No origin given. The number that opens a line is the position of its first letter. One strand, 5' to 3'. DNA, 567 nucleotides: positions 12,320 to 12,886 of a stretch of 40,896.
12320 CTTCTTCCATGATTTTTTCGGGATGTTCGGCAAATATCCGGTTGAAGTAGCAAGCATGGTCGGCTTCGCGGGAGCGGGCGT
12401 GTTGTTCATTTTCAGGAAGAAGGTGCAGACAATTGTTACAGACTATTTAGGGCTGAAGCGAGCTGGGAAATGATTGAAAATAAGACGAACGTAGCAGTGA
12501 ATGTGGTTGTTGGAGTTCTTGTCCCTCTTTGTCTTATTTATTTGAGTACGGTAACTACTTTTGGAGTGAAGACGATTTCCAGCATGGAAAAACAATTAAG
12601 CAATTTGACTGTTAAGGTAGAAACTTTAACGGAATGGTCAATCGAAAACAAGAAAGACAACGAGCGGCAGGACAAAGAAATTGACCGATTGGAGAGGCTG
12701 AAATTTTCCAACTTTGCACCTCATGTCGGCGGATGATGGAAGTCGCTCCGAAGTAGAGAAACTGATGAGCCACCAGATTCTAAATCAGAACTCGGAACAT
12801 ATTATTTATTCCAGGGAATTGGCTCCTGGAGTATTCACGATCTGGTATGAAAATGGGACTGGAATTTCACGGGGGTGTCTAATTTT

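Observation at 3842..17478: Canonical Sec-type signal peptides on six to seven consecutive virion-module proteins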

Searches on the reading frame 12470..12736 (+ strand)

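Call 5: search_protein_families(library=phrogs, proteins=[window:12470-12736:+], max_evalue=0.01)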
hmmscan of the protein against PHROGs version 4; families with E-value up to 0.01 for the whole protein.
window:12470-12736:+ (88 aa): 1 family
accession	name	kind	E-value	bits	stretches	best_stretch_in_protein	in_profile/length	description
phrog_5975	-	unknown function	0.0051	17.5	1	35-78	41-84/182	-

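Call 7: search_protein_families(library=pfam, proteins=[window:12470-12736:+], max_evalue=0.05)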
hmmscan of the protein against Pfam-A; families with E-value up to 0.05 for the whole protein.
window:12470-12736:+ (88 aa): 2 families
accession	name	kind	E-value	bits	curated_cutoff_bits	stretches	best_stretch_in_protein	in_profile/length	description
PF00312.27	Ribosomal_S15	-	0.0023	18.5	31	1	36-66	15-45/81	Ribosomal protein S15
PF25078.1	DUF7801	-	0.022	15.4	33.2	1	36-75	97-136/155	Domain of unknown function (DUF7801)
